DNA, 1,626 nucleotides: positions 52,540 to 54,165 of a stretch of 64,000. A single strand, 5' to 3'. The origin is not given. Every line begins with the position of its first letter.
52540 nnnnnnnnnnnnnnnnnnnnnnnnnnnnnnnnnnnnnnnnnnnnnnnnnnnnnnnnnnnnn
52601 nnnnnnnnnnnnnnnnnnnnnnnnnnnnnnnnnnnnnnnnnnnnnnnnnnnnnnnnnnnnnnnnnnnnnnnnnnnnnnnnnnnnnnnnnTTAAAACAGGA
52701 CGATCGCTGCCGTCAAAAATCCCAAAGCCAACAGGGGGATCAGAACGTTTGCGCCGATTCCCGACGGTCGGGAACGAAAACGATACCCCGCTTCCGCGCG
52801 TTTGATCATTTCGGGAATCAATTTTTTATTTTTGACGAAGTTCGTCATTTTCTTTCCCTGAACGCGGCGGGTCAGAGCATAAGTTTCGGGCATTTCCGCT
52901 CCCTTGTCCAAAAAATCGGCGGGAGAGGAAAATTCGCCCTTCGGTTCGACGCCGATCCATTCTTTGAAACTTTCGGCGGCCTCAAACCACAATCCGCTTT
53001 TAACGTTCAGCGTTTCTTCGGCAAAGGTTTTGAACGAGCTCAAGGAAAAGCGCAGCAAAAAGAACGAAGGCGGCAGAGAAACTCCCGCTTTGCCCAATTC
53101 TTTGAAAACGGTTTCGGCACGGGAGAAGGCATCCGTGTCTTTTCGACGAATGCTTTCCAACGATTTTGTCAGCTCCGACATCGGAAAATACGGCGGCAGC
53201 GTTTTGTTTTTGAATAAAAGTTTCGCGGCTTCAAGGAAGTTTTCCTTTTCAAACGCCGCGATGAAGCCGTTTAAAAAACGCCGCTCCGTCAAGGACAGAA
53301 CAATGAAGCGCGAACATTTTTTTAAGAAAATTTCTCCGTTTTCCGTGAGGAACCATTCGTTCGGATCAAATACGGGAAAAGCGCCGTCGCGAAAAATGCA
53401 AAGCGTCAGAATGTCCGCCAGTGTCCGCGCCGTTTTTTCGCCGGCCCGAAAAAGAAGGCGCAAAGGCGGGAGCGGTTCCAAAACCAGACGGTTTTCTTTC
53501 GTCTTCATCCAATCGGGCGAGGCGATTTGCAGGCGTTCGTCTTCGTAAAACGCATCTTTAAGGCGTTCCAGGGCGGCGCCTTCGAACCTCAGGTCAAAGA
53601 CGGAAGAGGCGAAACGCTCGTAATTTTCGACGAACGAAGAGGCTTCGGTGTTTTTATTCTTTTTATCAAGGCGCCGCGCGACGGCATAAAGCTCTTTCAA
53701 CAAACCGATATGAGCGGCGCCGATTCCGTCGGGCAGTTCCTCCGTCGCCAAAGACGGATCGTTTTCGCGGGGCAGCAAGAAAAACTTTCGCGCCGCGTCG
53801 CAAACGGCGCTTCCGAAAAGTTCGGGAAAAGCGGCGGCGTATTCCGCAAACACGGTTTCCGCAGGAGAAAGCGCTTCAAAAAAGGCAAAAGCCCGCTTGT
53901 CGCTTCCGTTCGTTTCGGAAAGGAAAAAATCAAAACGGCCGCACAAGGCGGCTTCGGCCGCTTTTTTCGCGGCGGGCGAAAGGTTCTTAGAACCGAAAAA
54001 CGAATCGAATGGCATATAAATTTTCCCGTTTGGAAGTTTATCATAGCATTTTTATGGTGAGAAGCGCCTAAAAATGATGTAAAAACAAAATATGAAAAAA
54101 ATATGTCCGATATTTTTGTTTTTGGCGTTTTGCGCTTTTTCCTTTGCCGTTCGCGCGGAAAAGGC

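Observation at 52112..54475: Three orphan genes between dut and the crotonase/rpsT-dnaA block: Sel1-repeat secreted protein, 441-aa tail-anchored protein, small secreted protein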

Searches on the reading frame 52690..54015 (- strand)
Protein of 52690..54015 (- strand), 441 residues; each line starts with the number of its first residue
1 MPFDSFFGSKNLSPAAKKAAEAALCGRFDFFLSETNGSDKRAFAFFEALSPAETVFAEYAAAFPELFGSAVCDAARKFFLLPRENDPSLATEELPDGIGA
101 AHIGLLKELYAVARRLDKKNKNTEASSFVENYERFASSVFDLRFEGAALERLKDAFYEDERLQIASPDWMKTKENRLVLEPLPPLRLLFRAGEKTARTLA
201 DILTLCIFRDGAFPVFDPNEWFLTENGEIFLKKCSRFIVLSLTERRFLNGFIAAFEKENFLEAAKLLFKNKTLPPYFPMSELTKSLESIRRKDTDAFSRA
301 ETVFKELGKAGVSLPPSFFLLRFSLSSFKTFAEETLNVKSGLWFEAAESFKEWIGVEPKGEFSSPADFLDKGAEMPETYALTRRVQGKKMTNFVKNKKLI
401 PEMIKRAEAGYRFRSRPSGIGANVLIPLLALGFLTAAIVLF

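Call 3: search_protein_families(library=pfam, proteins=[window:52690-54015:-], max_evalue=0.1)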
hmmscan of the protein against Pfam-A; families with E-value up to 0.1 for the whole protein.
window:52690-54015:- (441 aa): 1 family
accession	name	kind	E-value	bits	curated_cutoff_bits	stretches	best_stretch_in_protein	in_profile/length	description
PF03109.22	ABC1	-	0.027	14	22.9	1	108-184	76-152/244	ABC1 atypical kinase-like domain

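Call 4: search_protein_families(library=ncbifam, proteins=[window:52690-54015:-], max_evalue=0.1)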
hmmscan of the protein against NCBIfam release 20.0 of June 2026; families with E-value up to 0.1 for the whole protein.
window:52690-54015:- (441 aa): 1 family
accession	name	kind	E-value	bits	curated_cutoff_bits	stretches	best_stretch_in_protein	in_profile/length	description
TIGR01982.1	UbiB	equivalog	8.7e-09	34.4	487.55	1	102-291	159-357/436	2-polyprenylphenol 6-hydroxylase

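Call 6: find_homologous_proteins(query=window:52690-54015:-)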
Query window:52690-54015:- (441 aa): 11 proteins with E <= 0.001 among 8000 candidates.
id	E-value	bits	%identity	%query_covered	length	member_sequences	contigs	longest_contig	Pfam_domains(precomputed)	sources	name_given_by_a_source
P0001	9.8e-283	956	99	100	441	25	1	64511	-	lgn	-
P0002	1.3e-188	646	69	100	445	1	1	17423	-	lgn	-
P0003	1.1e-183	629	100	66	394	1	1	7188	-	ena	-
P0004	4.1e-121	423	49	100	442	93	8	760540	-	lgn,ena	-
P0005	1.4e-108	382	46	96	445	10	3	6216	-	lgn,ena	-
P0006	8.4e-6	43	24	73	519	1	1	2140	PF27536.1,PF03109.23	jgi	jgi:ubiquinone biosynthesis protein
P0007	2.2e-4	39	23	73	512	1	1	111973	PF27536.1,PF03109.23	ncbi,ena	-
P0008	3.1e-4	38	22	82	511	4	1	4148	PF27536.1,PF03109.23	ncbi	-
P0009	3.4e-4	38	22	72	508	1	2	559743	PF27536.1,PF03109.23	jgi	jgi:ubiquinone biosynthesis protein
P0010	3.7e-4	38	25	50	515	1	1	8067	PF27536.1,PF03109.23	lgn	-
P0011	4.1e-4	38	24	69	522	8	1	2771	PF27536.1,PF03109.23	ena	-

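Call 8: find_encoding_contigs(protein=P0004, flank=10000, max_places=4)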
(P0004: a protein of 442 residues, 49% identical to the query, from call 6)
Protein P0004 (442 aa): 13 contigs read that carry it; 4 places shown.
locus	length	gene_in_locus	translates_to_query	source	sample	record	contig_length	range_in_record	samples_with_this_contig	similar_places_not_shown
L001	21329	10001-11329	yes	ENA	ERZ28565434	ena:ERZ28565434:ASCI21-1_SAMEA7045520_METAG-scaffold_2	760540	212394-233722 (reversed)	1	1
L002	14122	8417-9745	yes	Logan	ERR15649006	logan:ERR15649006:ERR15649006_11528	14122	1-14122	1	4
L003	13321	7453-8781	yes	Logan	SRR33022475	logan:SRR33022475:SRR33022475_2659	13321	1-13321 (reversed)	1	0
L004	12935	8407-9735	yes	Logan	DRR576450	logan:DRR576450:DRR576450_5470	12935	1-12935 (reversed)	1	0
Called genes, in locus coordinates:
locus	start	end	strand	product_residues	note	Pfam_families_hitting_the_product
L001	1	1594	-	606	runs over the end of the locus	PF06826:Asp-Al_Ex, PF02080:TrkA_C (weak), PF06826:Asp-Al_Ex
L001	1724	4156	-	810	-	PF02518:HATPase_c, PF00204:DNA_gyraseB, PF01751:Toprim, PF21249:GyrB_hook (weak), PF00986:DNA_gyraseB_C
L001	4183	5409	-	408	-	PF02463:SMC_N, PF13175:AAA_15 (faint), PF13476:AAA_23 (weak), PF13304:AAA_21 (weak)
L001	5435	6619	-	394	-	PF00712:DNA_pol3_beta, PF02767:DNA_pol3_beta_2, PF02768:DNA_pol3_beta_3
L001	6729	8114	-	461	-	PF11638:DnaA_N, PF00308:Bac_DnaA, PF08299:Bac_DnaA_C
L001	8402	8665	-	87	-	PF01649:Ribosomal_S20p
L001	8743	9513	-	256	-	PF00378:ECH_1, PF16113:ECH_2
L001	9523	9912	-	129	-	-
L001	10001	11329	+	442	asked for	-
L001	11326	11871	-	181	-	PF08238:Sel1 (faint)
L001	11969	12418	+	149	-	PF00692:dUTPase, PF22769:DCD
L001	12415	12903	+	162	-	PF06347:SH3_4, PF08239:SH3_3 (weak)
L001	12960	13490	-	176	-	-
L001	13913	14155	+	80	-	-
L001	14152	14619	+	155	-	-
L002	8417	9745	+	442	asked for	-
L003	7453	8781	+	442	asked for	-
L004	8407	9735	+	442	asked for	-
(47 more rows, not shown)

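Call 12: find_related_loci(query=A2, collection=genome_contigs, flank=10000)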
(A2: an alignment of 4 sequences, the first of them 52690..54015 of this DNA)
Query A2 (441 aa) in genome_contigs; peptide patterns used: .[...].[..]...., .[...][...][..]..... (x = any residue, [..] = any of these).
283 stretches matched a pattern; 2 encode a relative of the query (tblastn E <= 1e-3); 2 distinct loci.
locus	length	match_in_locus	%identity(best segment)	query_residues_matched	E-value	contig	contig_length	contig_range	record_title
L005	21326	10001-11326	49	1-441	4e-128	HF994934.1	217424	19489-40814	Acetobacter sp. CAG:977 genomic scaffold, scf124, whole genome shotgun sequence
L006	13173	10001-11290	47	3-427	5e-112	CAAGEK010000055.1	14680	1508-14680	MAG TPA_asm: Alphaproteobacteria bacterium, isolate HGM16795, WGS project CAAGEK010000000 data, contig: SRS476163_71_k11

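Call 13: find_encoding_contigs(protein=P0007, flank=8000, max_places=2)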
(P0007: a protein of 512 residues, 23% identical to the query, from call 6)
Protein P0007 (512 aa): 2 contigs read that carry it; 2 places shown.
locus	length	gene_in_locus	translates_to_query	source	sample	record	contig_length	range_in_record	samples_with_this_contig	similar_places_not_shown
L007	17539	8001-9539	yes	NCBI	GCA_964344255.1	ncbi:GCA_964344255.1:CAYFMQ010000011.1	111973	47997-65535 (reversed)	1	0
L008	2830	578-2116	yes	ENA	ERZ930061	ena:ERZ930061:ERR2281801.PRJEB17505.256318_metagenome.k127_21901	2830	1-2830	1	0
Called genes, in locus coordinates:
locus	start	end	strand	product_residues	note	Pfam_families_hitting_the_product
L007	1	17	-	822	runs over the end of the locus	PF02518:HATPase_c, PF00204:DNA_gyraseB, PF01751:Toprim, PF21249:GyrB_hook (weak), PF00986:DNA_gyraseB_C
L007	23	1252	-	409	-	PF02463:SMC_N, PF13175:AAA_15 (faint), PF13476:AAA_23, PF13304:AAA_21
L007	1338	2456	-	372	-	PF00712:DNA_pol3_beta, PF02767:DNA_pol3_beta_2, PF02768:DNA_pol3_beta_3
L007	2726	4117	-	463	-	PF11638:DnaA_N, PF00308:Bac_DnaA, PF01695:IstB_IS21 (weak), PF00004:AAA (weak), PF08299:Bac_DnaA_C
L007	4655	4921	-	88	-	PF01649:Ribosomal_S20p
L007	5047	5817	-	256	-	PF00378:ECH_1, PF16113:ECH_2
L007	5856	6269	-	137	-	-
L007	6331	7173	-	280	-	PF01149:Fapy_DNA_glyco, PF06831:H2TH, PF06827:zf-FPG_IleRS (weak)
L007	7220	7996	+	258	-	PF01209:Ubie_methyltran, PF13489:Methyltransf_23, PF13847:Methyltransf_31, PF08241:Methyltransf_11, PF08242:Methyltransf_12, PF13649:Methyltransf_25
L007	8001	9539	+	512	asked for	PF03109:ABC1, PF27536:UbiB_helical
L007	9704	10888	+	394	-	PF02441:Flavoprotein, PF04127:DFP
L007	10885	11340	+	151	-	PF00692:dUTPase, PF22769:DCD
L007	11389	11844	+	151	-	PF02082:Rrf2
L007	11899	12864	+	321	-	PF00291:PALP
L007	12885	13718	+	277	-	PF00899:ThiF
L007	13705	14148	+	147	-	PF02635:DsrE, PF13686:DrsE_2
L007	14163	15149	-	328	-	PF00389:2-Hacid_dh, PF02826:2-Hacid_dh_C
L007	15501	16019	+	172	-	PF08239:SH3_3 (faint), PF06347:SH3_4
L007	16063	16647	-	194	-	PF12007:DUF3501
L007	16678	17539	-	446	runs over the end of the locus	PF02754:CCG (weak)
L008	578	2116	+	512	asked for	PF03109:ABC1, PF27536:UbiB_helical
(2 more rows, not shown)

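Call 14: find_encoding_contigs(protein=P0009, flank=8000, max_places=2)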
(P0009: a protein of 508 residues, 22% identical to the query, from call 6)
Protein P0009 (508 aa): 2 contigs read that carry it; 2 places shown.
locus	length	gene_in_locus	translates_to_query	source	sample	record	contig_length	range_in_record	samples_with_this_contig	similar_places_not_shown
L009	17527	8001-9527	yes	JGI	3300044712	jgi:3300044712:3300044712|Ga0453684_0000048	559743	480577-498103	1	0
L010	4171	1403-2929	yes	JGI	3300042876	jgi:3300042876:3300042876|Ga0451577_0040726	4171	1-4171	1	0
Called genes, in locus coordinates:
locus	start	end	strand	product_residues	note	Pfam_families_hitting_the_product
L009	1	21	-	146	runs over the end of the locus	PF00027:cNMP_binding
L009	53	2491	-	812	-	PF02518:HATPase_c, PF00204:DNA_gyraseB, PF01751:Toprim, PF21249:GyrB_hook (weak), PF18053:GyrB_insert (weak), PF00986:DNA_gyraseB_C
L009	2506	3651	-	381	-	PF02463:SMC_N, PF13476:AAA_23, PF13304:AAA_21 (faint)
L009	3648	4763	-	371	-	PF00712:DNA_pol3_beta, PF02767:DNA_pol3_beta_2, PF02768:DNA_pol3_beta_3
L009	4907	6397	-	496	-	PF11638:DnaA_N, PF00308:Bac_DnaA, PF01695:IstB_IS21 (weak), PF00004:AAA (weak), PF08299:Bac_DnaA_C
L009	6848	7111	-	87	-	PF01649:Ribosomal_S20p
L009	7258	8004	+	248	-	PF01209:Ubie_methyltran, PF13489:Methyltransf_23 (weak), PF13847:Methyltransf_31, PF08241:Methyltransf_11, PF08242:Methyltransf_12, PF13649:Methyltransf_25, PF05148:Methyltransf_8 (faint)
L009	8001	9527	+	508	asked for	PF03109:ABC1, PF27536:UbiB_helical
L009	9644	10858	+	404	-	PF02441:Flavoprotein, PF04127:DFP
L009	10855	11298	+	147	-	PF00692:dUTPase, PF22769:DCD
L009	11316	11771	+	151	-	PF02082:Rrf2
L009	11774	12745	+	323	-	PF00291:PALP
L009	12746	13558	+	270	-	PF00899:ThiF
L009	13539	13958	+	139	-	PF02635:DsrE, PF13686:DrsE_2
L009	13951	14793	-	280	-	PF03239:FTR1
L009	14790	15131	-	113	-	PF13473:Cupredoxin_1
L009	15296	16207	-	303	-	PF00126:HTH_1, PF03466:LysR_substrate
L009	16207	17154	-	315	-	PF01266:DAO (faint), PF03486:HI0933_like (faint), PF07992:Pyr_redox_2, PF13450:NAD_binding_8 (faint), PF13738:Pyr_redox_3, PF00070:Pyr_redox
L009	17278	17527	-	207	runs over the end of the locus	PF00578:AhpC-TSA, PF08534:Redoxin, PF10417:1-cysPrx_C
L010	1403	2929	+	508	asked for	PF03109:ABC1, PF27536:UbiB_helical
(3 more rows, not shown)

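Call 18: search_solved_structures(query=A2, max_evalue=1, show_alignments=2)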
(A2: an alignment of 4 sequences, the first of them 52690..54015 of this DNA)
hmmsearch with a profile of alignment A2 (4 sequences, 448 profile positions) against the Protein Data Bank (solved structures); distinct sequences matched with E-value up to 1: 4.
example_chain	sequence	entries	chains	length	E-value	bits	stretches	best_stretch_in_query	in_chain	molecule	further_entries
6jhv_A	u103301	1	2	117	0.1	14.6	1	2-71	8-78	AcrIIC3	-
6je4_I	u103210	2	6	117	0.11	14.6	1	2-71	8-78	AcrIIC3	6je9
6jhw_A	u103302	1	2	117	0.11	14.6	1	2-71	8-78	AcrIIC3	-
6j9n_B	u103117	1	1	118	0.11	14.5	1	2-71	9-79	AcrIIC3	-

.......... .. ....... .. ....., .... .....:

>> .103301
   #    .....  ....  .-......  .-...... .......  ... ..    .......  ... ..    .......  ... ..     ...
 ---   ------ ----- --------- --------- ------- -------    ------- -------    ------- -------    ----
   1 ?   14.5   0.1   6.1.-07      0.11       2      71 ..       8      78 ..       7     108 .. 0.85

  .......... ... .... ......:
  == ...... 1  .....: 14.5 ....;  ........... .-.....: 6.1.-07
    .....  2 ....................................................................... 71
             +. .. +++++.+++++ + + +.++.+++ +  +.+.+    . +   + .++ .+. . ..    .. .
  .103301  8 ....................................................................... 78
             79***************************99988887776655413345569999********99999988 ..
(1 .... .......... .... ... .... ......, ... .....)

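Call 23: predict_structure(alignment_id=A1)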
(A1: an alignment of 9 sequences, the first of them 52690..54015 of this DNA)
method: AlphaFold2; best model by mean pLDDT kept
length: 441 residues; sequences in the alignment: 9
mean_pLDDT: 68.9   pTM: 0.69
mean pLDDT of the five models: 68.9, 67.4, 66.1, 63.9, 62.6
residues with pLDDT >= 90: 30; 70-90: 256; 50-70: 43; < 50: 112
segments of 3 or more residues with pLDDT < 50: 1-39, 86-89, 353-421
pLDDT, mean of each block of 10 residues (from residue 1): 37 41 33 40 69 84 77 81 58 81 78 71 75 85 87 82 90 89 86 88 83 88 90 86 82 84 81 71 84 75 81 84 91 82 63 40 32 30 29 38 38 32 61 76 54
secondary structure, 60 per line:
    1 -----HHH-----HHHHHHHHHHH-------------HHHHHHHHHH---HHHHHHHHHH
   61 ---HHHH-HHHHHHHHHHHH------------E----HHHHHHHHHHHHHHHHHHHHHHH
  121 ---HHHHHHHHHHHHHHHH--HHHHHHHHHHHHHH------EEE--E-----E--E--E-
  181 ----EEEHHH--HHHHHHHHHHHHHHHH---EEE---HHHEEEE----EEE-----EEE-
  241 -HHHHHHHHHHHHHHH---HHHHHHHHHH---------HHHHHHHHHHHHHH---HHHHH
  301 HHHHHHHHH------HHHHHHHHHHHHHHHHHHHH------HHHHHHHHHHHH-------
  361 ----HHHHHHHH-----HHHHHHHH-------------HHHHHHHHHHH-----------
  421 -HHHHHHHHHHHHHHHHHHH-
elements in order: H14-24 H38-47 H51-60 H64-67 H69-80 H98-120 H124-139 H142-155 E162-164 E185-187 H193-208 E212-214 E221-224 E229-231 E237-239 H242-256 H260-269 H279-292 H296-309 H316-335 H342-353 H365-372 H378-385 H399-409 H422-440

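Call 25: fold_search(model_id=the predicted structure, library=pdb)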
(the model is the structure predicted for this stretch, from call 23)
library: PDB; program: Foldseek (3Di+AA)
matches with E <= 10: 1869; with E <= 0.001: 12
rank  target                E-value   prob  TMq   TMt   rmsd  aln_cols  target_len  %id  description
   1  7cyr                  7.3e-06  1.00  0.44  0.48   7.7       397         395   12  The closed conformation of MSMEG_1954 from Mycobacterium smegmatis (released 2021-12-08)
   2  7udq_B                2.1e-05  1.00  0.47  0.53   8.0       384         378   10  Crystal structure of COQ8A-CA157 inhibitor complex in space group P1 (released 2023-01-18)
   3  7cy2                  2.6e-05  1.00  0.35  0.45   8.6       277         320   13  The open conformation of MSMEG_1954 from Mycobacterium smegmatis (released 2021-12-08)
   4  7cz2                  3.4e-05  1.00  0.39  0.52   6.3       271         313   13  The complex structure of MSMEG_1954-ADP from Mycobacterium smegmatis (released 2021-12-08)
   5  4ped                  9.1e-05  1.00  0.43  0.47   6.5       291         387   13  Mitochondrial ADCK3 employs an atypical protein kinase-like fold to enable coenzyme Q biosynthes (released 2014-11-19)
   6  5i35                  9.6e-05  1.00  0.46  0.52  11.2       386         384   12  Structure of the Human mitochondrial kinase COQ8A R611K with AMPPNP (Cerebellar Ataxia and Ubiquinone Deficiency Through (released 2016-08-17)
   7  5yk0                  1.7e-04  1.00  0.40  0.43  13.7       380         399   11  The complex structure of Rv3197-ADP from Mycobacterium tuberculosis (released 2018-02-07)
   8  7udq_A                2.2e-04  1.00  0.46  0.53   7.6       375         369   10  Crystal structure of COQ8A-CA157 inhibitor complex in space group P1 (released 2023-01-18)
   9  7udp                  2.3e-04  1.00  0.50  0.56   6.4       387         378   10  Crystal structure of COQ8A-CA157 inhibitor complex in space group C2 (released 2023-01-18)
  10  5yjz                  2.3e-04  1.00  0.38  0.41  13.6       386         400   12  The native crystal structure of Rv3197 from Mycobacterium tuberculosis (released 2018-02-07)
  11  5yk2                  3.3e-04  1.00  0.34  0.37  15.1       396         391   13  The complex structure of Rv3197-erythromycin from Mycobacterium tuberculosis (released 2018-02-07)
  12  5yk1                  3.7e-04  1.00  0.38  0.41  14.0       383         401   12  The complex structure of Rv3197-AMPPNP from Mycobacterium tuberculosis (released 2018-02-07)
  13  3ndm_C                1.2e-02  0.80  0.18  0.20  14.2       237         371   15  Crystal structure of Rho-Associated Protein Kinase (ROCK1) with a potent isoquinolone derivative (released 2010-12-08)
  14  1opk                  1.4e-02  0.75  0.15  0.15  13.6       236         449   14  Structural basis for the auto-inhibition of c-Abl tyrosine kinase (released 2003-04-08)
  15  3cik_A                1.5e-02  0.41  0.17  0.13  28.8       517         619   10  Human GRK2 in Complex with Gbetagamma subunits (released 2009-02-17)
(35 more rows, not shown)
